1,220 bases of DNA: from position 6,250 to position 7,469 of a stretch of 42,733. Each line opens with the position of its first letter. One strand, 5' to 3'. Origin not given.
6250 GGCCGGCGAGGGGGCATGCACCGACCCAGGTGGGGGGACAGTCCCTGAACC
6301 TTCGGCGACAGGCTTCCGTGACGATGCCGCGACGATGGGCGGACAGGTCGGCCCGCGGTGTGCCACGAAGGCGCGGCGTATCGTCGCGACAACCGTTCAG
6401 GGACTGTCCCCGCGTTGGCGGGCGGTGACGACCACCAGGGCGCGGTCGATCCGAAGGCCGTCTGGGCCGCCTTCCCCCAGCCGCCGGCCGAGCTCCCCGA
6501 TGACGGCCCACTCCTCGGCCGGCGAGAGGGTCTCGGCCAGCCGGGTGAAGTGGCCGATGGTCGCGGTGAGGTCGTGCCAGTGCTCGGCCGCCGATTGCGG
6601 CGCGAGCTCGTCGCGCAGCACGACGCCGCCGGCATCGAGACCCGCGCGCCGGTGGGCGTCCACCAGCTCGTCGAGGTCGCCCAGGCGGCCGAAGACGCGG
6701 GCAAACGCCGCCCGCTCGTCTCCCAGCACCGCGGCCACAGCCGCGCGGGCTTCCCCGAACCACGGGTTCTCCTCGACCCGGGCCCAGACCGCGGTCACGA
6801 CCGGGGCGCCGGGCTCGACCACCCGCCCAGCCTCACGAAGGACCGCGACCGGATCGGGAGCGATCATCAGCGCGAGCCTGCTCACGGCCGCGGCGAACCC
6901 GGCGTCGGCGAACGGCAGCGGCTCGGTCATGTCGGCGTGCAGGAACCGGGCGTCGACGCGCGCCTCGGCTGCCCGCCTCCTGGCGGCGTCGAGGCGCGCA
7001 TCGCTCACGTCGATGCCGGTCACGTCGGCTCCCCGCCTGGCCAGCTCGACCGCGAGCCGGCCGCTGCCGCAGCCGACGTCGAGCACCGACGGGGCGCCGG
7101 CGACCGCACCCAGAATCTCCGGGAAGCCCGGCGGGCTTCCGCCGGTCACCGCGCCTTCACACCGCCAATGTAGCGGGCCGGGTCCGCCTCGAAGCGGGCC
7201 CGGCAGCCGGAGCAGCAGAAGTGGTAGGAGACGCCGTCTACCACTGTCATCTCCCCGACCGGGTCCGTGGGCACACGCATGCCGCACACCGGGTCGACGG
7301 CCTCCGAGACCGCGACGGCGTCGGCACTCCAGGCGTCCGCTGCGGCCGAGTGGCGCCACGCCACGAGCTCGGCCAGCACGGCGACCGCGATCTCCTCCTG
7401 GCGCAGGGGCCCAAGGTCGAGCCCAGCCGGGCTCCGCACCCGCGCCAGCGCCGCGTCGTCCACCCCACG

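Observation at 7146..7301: YHS metal-binding domain fused to the XdhC/CoxI-like maturation protein of a Mo-Cu CO dehydrogenase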

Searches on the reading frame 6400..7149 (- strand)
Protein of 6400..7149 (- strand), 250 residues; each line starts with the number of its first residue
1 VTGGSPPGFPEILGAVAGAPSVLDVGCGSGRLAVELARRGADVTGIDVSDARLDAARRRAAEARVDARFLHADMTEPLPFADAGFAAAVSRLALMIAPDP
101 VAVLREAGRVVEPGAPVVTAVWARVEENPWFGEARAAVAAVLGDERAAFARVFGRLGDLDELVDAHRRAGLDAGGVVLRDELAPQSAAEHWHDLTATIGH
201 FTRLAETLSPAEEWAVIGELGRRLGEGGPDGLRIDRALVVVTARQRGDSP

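Call 4: search_protein_families(library=pfam, proteins=[window:6400-7149:-], max_evalue=0.01)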
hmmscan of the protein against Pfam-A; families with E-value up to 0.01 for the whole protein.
seq(250 aa): 14 families
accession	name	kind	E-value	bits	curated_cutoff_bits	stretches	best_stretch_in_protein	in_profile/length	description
PF13649.12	Methyltransf_25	-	9.7e-23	81.1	27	1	22-114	1-96/97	Methyltransferase domain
PF08241.18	Methyltransf_11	-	3.2e-21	76.2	21.2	1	23-115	1-91/95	Methyltransferase domain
PF13847.12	Methyltransf_31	-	1.6e-17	64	27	1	21-120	6-110/145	Methyltransferase domain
PF08242.18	Methyltransf_12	-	7.5e-12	46.3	30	1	23-115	1-96/98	Methyltransferase domain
PF13489.12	Methyltransf_23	-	6.1e-11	42.8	27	1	20-136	24-134/164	Methyltransferase domain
PF01209.24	Ubie_methyltran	-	8.1e-10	38.9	20.1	1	20-125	49-157/233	ubiE/COQ5 methyltransferase family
PF05175.20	MTS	-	9.2e-07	29.1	23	1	21-79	34-95/170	Methyltransferase small domain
PF06325.19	PrmA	-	6.5e-06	26.3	22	1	19-110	162-256/296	Ribosomal protein L11 methyltransferase (PrmA)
PF13679.12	Methyltransf_32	-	0.00033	21.1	27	1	18-72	25-85/143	Methyltransferase domain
PF02353.26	CMAS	-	0.00033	20.5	27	1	21-64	65-109/273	Mycolic acid cyclopropane synthetase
PF07021.18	MetW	-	0.00045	20.3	21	1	11-111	6-102/193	Methionine biosynthesis protein MetW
PF05148.21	Methyltransf_8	-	0.00073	19.9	27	1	21-127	75-165/219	Hypothetical methyltransferase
PF02390.23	Methyltransf_4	-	0.0012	18.7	24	1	19-65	2-50/173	Putative methyltransferase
PF03848.20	TehB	-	0.0054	16.6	20.4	1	21-54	33-66/193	Tellurite resistance protein TehB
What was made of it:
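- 6397..7149 (-): Class I SAM-dependent methyltransferase (250 aa). Its GTG start overlaps the coxF stop (GTGA, 7146-7149). It is the last gene of the apparent operon. Any link to CODH is unknown. Pfam Methyltransf_25 and Methyltransf_11 (call 4).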

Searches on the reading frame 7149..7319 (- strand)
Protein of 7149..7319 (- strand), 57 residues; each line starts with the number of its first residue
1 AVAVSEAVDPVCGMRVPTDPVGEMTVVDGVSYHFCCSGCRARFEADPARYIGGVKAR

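Call 35: search_solved_structures(query=window:7149-7319:-, max_evalue=10, show_alignments=4)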
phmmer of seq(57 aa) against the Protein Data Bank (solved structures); distinct sequences matched with E-value up to 10: 4.
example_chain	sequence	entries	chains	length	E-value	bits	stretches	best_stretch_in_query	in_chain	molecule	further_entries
2inp_A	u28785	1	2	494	0.26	15.2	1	28-51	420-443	Phenol hydroxylase component phN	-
3u52_A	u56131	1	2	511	0.27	15.1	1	28-51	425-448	Phenol hydroxylase component phN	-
2inn_A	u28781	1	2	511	0.27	15.1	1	28-51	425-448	Phenol hydroxylase component phN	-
7qqk_A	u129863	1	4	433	1.3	13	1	10-37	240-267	TIR_SAVED fusion protein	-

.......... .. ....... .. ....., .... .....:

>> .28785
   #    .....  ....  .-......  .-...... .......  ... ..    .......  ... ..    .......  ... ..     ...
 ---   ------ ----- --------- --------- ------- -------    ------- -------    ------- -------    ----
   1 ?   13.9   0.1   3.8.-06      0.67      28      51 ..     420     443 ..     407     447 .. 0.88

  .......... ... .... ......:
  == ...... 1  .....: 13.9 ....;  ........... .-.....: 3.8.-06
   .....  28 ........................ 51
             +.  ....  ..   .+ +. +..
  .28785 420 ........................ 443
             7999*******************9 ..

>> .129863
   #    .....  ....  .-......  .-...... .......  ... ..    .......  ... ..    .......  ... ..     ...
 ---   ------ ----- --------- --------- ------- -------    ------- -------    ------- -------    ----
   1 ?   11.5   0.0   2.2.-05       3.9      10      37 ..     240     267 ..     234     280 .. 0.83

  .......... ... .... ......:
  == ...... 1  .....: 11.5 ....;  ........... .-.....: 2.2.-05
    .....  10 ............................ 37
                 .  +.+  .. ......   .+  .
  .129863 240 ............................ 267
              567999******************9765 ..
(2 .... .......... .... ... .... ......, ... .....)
